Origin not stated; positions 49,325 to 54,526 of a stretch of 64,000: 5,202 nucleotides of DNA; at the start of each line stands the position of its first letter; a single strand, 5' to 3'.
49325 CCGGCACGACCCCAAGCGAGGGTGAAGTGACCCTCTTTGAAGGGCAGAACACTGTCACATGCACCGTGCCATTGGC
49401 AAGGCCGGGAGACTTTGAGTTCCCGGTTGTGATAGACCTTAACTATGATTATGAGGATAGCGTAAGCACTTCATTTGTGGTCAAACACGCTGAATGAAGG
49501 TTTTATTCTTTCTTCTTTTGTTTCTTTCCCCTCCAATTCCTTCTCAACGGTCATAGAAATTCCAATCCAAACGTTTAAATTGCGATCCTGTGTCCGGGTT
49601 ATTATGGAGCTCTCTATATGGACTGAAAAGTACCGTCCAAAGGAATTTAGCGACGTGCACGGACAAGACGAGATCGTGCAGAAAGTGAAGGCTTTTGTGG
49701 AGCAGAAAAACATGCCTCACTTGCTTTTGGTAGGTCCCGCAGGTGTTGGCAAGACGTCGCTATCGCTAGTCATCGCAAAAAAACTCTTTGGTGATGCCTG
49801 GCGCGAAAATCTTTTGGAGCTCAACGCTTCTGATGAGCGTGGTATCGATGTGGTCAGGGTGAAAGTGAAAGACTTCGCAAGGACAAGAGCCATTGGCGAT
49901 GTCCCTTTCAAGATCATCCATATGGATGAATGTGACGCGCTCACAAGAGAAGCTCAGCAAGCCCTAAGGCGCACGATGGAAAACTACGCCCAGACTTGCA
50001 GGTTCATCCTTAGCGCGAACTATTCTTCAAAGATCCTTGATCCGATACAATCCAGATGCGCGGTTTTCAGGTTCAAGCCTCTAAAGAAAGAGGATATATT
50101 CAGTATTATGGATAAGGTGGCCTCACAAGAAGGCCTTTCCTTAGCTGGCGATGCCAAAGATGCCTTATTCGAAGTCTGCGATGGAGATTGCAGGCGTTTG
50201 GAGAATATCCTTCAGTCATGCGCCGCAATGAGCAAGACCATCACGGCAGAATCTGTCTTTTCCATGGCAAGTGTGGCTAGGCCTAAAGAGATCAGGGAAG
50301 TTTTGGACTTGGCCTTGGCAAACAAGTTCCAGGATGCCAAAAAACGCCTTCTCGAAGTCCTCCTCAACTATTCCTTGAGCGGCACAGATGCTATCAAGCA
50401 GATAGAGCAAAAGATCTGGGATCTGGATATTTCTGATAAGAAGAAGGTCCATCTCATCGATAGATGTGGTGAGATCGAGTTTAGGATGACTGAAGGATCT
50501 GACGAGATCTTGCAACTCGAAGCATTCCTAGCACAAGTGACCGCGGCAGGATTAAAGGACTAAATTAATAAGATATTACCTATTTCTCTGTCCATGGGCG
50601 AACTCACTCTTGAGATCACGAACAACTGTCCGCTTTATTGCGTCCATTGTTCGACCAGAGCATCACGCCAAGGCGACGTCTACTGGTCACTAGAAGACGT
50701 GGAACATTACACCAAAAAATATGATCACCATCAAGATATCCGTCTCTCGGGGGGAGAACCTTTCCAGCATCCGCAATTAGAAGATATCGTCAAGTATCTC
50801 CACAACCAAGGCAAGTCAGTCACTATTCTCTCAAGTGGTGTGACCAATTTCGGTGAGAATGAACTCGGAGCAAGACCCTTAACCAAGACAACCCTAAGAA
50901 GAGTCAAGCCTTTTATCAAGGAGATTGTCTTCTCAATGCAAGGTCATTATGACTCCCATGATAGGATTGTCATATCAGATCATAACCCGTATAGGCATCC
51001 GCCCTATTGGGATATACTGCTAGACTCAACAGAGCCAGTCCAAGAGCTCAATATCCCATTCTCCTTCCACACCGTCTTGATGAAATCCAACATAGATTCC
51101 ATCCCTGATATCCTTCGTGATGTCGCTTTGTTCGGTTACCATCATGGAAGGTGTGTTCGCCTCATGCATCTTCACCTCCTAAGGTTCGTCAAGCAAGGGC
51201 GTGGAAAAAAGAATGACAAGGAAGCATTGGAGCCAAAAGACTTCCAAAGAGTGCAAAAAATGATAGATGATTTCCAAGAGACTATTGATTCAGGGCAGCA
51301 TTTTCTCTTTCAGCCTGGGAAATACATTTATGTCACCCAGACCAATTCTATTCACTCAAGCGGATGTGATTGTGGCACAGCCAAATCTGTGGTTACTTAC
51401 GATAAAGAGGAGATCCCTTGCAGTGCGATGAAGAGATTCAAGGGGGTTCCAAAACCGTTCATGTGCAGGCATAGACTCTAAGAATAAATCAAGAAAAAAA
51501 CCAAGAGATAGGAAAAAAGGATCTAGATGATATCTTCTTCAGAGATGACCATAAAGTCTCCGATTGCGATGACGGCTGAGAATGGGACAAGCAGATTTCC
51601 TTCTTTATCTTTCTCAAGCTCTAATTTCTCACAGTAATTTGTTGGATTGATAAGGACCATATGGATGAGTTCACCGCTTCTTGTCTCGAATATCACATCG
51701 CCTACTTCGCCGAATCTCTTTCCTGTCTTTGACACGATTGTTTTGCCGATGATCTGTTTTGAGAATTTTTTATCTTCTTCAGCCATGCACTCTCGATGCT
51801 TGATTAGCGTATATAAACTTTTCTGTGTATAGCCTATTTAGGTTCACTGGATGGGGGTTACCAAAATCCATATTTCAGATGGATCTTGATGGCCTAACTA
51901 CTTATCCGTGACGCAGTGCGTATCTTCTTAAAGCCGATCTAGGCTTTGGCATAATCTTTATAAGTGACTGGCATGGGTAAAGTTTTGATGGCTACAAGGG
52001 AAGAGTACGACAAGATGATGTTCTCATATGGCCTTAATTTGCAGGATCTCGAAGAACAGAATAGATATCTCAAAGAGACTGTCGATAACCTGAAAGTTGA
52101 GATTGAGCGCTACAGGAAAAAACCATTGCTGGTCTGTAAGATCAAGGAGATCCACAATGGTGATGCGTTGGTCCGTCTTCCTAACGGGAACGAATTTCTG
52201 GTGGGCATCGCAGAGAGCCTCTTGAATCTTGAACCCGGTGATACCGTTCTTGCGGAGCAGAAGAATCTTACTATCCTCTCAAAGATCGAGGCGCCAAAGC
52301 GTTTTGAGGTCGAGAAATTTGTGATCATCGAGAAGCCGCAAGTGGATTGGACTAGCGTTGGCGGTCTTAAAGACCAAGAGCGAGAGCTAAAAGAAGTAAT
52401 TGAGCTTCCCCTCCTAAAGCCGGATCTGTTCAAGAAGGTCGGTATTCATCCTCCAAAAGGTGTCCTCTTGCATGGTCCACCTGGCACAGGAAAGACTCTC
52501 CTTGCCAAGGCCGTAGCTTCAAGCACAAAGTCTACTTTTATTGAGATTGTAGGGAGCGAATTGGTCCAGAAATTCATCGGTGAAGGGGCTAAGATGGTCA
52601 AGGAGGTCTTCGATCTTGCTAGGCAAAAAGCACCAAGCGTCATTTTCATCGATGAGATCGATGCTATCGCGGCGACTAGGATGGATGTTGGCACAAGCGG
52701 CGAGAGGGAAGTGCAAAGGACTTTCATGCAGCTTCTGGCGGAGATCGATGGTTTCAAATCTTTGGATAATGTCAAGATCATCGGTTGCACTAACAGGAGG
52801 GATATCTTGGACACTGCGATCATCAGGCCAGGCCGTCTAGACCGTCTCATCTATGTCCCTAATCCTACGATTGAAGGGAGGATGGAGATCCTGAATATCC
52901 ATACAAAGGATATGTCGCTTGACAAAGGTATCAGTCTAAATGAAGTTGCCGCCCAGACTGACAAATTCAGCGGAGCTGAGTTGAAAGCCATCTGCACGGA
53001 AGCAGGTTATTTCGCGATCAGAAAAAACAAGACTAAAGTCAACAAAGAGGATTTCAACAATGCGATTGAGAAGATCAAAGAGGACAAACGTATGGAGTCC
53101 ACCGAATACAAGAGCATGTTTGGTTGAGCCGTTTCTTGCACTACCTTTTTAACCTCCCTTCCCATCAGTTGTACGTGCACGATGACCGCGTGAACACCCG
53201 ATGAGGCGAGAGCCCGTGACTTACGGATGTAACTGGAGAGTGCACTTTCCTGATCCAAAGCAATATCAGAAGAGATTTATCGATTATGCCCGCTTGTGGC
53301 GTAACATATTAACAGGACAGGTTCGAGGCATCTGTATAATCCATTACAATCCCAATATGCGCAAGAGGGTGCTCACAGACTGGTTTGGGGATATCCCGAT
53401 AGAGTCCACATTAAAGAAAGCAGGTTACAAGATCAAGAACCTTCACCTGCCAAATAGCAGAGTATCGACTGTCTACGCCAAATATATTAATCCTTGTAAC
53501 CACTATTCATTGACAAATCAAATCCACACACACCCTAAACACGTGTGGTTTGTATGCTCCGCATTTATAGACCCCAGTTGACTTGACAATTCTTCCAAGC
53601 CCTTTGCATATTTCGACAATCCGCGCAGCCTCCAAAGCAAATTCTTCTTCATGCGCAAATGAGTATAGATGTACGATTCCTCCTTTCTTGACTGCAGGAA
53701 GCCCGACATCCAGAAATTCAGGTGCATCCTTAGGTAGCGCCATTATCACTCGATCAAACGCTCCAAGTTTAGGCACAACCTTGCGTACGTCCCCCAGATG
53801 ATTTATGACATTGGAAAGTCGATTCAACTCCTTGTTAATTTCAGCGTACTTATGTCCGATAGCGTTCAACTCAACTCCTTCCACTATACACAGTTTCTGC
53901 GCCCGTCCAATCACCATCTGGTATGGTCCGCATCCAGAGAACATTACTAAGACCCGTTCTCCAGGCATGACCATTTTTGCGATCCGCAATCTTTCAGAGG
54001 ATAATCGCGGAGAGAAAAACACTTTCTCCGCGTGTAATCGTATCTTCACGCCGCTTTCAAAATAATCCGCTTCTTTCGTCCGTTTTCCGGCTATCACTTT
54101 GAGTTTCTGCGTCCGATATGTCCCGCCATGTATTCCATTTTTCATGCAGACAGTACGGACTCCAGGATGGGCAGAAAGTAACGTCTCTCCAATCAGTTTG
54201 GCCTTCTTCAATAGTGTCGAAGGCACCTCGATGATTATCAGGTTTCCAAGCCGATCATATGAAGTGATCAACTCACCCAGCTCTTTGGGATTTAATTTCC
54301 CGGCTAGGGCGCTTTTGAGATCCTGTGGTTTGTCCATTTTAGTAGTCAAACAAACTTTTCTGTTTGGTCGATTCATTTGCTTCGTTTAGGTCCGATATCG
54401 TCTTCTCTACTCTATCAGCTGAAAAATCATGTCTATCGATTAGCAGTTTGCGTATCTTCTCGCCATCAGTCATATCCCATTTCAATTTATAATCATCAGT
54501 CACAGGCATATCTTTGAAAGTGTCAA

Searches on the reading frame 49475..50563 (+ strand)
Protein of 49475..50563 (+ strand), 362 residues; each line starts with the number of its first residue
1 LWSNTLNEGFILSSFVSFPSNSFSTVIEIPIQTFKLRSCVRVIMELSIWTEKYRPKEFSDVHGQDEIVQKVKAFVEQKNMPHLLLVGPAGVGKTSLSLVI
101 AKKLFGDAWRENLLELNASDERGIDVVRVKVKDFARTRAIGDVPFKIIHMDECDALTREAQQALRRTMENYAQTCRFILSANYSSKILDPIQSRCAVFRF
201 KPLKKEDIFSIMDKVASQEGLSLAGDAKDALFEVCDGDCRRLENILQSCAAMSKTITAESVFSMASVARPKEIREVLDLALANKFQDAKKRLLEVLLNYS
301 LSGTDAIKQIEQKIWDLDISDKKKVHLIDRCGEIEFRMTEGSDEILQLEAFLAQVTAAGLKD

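Call 19: search_protein_families(library=pfam, max_evalue=0.01, proteins=[window:49475-50563:+])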
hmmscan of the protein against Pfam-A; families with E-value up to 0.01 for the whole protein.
window:49475-50563:+ (362 aa): 17 families
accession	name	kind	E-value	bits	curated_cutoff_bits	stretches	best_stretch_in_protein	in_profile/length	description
PF08542.16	Rep_fac_C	-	2.9e-17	63.3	23.6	1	269-354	2-88/88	Replication factor C C-terminal domain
PF00004.35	AAA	-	1.1e-13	52.2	21.2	1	83-202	1-130/131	ATPase family associated with various cellular activities (AAA)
PF13177.12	DNA_pol3_delta2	-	1.2e-12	48.6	27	1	124-203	83-160/161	DNA polymerase III, delta subunit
PF05496.18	RuvB_N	-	1.5e-08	35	27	1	54-104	2-57/159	Holliday junction DNA helicase RuvB P-loop domain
PF25361.1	AAA_lid_RFC1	-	2.6e-05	24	34.9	1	207-259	3-55/59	RFC1-like, AAA+ ATPase lid domain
PF11995.13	DUF3490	-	5.7e-05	23.4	25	1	223-325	30-130/161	Domain of unknown function (DUF3490)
PF03215.21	Rad17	-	0.00013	22.4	23.8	1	47-113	7-77/186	Rad17 P-loop domain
PF13173.12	AAA_14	-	0.00025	21.5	27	1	82-193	4-109/129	AAA domain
PF13191.12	AAA_16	-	0.00039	21.4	32.6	1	65-107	6-51/167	AAA ATPase domain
PF04851.21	ResIII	-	0.00062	20.2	22.5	1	63-114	7-57/164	Type III restriction enzyme, res subunit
PF13238.12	AAA_18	-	0.00091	20.1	29.4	1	84-173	2-68/128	AAA domain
PF16193.11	AAA_assoc_2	-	0.00094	19.8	34.3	1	219-257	3-47/81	AAA C-terminal domain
PF20720.3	nSTAND3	-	0.001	19.2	27.2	1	69-116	8-51/155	Novel STAND NTPase 3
PF01078.27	Mg_chelatase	-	0.0013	18.6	20.3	0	58-117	2-58/207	Magnesium chelatase, subunit ChlI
PF07728.20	AAA_5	-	0.0025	18.3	22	1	82-165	1-87/139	AAA domain (dynein-related subfamily)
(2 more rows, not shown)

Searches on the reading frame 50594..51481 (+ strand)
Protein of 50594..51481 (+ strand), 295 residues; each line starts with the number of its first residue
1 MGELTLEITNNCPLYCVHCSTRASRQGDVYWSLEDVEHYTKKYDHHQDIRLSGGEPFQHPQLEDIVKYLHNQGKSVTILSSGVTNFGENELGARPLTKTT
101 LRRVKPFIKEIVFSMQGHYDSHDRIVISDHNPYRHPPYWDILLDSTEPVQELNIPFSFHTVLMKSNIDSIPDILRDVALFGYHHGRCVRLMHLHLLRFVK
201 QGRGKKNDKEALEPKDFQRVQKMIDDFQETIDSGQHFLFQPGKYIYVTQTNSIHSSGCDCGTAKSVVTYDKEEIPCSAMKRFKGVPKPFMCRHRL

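Call 19: search_protein_families(library=pfam, max_evalue=0.01, proteins=[window:50594-51481:+])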
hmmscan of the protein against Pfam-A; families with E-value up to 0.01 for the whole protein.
window:50594-51481:+ (295 aa): 2 families
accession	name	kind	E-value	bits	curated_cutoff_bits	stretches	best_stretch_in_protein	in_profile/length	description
PF04055.27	Radical_SAM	-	5e-12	46.7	29.5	1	7-176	2-165/166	Radical SAM superfamily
PF13353.11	Fer4_12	-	2e-05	25.3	22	1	11-121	14-119/137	4Fe-4S single cluster domain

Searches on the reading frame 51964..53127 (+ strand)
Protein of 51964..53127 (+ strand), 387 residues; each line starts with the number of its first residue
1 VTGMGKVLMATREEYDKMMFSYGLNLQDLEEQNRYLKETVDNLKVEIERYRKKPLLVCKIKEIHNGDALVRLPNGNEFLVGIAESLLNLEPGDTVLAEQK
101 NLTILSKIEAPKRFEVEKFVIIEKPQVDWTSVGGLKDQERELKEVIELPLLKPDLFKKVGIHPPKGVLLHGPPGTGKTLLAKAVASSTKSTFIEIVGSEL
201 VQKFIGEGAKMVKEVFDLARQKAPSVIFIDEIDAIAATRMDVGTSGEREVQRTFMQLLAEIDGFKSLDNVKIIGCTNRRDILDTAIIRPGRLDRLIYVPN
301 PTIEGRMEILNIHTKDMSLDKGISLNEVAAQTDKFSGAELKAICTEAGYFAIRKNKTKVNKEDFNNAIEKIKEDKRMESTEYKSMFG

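Call 8: search_protein_families(library=pfam, max_evalue=0.001, proteins=[window:51964-53127:+])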
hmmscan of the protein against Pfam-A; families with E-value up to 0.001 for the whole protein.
window:51964-53127:+ (387 aa): 10 families
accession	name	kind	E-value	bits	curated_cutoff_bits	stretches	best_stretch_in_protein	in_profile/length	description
PF00004.35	AAA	-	3.7e-42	144.3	21.2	1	167-299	1-130/131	ATPase family associated with various cellular activities (AAA)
PF17862.7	AAA_lid_3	-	1.9e-13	50.1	27.2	1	323-365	2-44/45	AAA+ lid domain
PF07724.20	AAA_2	-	4.7e-07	30.4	27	1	167-258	6-99/166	AAA domain (Cdc48 subfamily)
PF13191.12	AAA_16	-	7e-07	30.3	32.6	1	154-190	14-50/167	AAA ATPase domain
PF16450.11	Prot_ATP_ID_OB_C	-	1.9e-06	28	23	1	57-109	1-56/56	Proteasomal ATPase OB C-terminal domain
PF07728.20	AAA_5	-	3.8e-05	24.2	22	1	166-236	1-79/139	AAA domain (dynein-related subfamily)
PF13401.12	AAA_22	-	4.3e-05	24.3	27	0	167-193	8-37/130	AAA domain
PF05496.18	RuvB_N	-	7.8e-05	22.9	27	1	166-236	35-97/159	Holliday junction DNA helicase RuvB P-loop domain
PF06068.19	TIP49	-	0.00051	19.8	23.8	0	165-202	51-90/347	TIP49 P-loop domain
PF20720.3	nSTAND3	-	0.00096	19.3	27.2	0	167-292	20-125/155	Novel STAND NTPase 3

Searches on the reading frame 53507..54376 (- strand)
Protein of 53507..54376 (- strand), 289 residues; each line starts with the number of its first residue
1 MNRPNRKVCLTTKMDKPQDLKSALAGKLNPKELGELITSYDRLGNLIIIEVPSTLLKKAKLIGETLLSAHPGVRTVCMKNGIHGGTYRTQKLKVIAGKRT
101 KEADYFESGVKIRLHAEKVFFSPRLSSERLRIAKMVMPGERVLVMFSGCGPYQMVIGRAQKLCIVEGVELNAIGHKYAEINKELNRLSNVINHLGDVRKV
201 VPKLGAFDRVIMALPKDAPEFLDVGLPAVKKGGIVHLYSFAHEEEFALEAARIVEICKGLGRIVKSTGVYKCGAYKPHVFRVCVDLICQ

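Call 19: search_protein_families(library=pfam, max_evalue=0.01, proteins=[window:53507-54376:-])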
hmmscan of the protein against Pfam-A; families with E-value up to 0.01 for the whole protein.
window:53507-54376:- (289 aa): 2 families
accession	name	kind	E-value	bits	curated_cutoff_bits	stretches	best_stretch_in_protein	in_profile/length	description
PF02475.24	TRM5-TYW2_MTfase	-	5.9e-34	117.8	28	1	107-257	5-156/164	TRM5/TYW2 methyltransferase domain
PF25133.1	TYW2_N_2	-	1.8e-18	66.9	27.7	1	20-100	1-79/79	TYW2 N-terminal domain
